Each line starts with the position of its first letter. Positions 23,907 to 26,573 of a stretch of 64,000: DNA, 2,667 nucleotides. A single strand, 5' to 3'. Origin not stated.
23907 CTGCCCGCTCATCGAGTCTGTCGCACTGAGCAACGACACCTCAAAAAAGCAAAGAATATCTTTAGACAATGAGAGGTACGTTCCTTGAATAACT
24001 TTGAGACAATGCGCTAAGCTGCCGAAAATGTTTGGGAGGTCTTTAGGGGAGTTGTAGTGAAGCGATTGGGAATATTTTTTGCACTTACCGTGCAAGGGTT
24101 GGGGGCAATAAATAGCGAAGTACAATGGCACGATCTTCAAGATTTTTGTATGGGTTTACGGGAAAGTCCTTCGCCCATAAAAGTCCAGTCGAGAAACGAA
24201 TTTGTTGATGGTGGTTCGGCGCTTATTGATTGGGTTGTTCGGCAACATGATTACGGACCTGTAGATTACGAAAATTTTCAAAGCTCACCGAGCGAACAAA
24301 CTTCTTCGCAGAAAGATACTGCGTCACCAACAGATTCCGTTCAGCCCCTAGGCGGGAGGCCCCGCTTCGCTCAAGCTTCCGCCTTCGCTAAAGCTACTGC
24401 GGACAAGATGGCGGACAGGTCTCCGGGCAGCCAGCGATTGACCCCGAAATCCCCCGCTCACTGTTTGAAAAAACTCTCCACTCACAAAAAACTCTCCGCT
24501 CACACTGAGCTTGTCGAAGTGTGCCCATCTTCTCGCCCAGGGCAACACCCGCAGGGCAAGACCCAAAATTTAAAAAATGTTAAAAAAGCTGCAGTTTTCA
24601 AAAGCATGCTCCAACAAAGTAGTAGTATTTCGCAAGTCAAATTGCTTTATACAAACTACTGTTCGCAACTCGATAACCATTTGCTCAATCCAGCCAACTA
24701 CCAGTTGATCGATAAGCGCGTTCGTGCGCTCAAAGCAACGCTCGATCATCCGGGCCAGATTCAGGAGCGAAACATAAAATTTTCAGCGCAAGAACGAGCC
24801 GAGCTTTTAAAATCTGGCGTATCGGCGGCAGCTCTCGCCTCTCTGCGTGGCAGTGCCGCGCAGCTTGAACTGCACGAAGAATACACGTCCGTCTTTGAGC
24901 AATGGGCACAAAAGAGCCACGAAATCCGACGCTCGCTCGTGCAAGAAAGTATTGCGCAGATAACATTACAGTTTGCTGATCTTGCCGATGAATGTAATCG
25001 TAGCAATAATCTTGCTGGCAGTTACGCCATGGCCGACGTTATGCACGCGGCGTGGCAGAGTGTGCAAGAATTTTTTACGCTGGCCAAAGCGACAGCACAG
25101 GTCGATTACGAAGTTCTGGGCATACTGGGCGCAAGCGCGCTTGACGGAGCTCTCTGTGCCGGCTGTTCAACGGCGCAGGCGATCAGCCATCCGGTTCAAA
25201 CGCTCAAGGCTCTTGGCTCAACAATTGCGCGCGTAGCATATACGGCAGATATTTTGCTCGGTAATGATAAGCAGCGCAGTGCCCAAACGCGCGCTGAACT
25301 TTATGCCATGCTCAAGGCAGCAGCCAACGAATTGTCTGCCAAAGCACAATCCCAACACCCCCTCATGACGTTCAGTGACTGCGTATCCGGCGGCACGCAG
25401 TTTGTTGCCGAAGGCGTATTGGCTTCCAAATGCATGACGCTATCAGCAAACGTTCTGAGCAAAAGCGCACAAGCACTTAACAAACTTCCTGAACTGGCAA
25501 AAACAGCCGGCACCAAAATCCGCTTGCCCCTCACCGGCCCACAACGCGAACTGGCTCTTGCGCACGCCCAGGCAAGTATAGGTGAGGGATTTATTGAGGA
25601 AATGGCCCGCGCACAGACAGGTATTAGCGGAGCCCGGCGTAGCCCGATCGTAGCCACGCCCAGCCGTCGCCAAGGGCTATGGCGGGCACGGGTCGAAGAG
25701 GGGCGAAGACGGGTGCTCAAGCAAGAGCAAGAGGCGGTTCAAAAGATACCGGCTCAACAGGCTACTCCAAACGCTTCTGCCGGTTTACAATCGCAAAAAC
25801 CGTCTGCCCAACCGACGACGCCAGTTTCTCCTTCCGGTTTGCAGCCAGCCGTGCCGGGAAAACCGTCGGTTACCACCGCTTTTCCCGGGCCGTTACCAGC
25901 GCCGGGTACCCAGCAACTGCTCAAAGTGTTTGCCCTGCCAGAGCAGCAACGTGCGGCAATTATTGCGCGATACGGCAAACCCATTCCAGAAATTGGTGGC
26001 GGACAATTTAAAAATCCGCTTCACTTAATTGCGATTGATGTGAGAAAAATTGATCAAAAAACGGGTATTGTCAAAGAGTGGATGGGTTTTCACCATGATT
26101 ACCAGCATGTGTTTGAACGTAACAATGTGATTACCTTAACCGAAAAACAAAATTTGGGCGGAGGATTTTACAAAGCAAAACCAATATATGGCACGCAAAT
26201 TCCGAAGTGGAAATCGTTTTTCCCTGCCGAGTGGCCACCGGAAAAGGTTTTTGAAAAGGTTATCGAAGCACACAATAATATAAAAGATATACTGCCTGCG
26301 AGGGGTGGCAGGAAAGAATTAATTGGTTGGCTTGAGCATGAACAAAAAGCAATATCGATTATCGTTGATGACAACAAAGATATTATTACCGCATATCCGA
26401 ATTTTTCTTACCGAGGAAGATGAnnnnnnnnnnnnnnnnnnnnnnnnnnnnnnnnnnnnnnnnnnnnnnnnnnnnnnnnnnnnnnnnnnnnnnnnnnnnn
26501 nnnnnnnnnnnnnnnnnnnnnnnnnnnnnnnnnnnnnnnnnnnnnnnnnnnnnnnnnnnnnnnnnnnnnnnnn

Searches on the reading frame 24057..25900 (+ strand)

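Call 20: find_homologous_proteins(query=window:24057-25900:+, max_evalue=0.001)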
Query window:24057-25900:+ (614 aa): 2 proteins with E <= 0.001 among 8000 candidates.
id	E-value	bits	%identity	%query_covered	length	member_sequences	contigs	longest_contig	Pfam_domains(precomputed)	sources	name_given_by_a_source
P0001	0.0e+0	1345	100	100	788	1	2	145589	-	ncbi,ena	-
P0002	8.3e-177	608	62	89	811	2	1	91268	PF14436.12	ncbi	-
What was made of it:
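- Tried and rejected: The EndoU N-terminal region has no homologues beyond the window's own copies 1 and 2 (call 20).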

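Call 21: find_encoding_contigs(protein=P0001, flank=1000, max_places=6)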
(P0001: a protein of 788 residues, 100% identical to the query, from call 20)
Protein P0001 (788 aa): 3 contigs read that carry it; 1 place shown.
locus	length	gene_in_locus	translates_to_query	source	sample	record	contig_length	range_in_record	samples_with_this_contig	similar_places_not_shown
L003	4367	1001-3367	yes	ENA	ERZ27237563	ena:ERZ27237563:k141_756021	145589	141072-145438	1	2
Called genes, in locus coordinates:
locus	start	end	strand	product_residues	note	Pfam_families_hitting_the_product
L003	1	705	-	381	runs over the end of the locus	PF13784:Fic_N, PF02661:Fic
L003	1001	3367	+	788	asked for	-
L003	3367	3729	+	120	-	-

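Call 22: find_encoding_contigs(protein=P0002, flank=1000, max_places=6)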
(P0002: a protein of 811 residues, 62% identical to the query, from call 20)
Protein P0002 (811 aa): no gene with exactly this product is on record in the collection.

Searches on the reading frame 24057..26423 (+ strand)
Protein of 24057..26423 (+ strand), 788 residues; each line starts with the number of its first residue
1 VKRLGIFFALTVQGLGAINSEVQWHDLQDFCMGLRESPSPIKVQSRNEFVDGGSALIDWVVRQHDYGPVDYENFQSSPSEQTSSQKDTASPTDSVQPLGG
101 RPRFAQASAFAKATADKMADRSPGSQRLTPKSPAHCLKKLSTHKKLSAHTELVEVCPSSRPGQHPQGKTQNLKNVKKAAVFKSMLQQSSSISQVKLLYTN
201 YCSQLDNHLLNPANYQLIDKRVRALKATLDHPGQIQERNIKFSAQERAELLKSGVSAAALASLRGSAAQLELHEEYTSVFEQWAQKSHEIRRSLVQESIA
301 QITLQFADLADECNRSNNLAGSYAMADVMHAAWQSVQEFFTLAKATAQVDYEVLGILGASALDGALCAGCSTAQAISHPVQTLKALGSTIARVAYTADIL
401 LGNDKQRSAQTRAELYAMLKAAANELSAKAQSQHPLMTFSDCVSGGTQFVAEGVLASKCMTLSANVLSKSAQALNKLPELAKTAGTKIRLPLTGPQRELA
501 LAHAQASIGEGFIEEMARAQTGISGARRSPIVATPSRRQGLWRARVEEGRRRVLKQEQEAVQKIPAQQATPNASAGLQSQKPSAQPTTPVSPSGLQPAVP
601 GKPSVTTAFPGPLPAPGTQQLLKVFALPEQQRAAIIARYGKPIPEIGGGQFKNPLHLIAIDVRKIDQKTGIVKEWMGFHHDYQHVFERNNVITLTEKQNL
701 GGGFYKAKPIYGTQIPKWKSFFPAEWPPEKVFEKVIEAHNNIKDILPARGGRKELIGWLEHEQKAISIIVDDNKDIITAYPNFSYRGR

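Call 6: search_protein_families(library=pfam, proteins=[window:24057-26423:+], max_evalue=0.01)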
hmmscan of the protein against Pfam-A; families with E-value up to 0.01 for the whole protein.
window:24057-26423:+ (788 aa): 1 family
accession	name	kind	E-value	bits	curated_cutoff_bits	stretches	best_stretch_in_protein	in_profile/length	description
PF14436.11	EndoU_bacteria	-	2.2e-05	25.3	25.3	1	676-781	20-127/129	Bacterial EndoU nuclease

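Call 40: search_protein_families(library=ncbifam, proteins=[window:24057-26423:+], max_evalue=0.01)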
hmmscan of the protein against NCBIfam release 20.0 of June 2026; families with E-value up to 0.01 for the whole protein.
window:24057-26423:+ (788 aa): 0 families
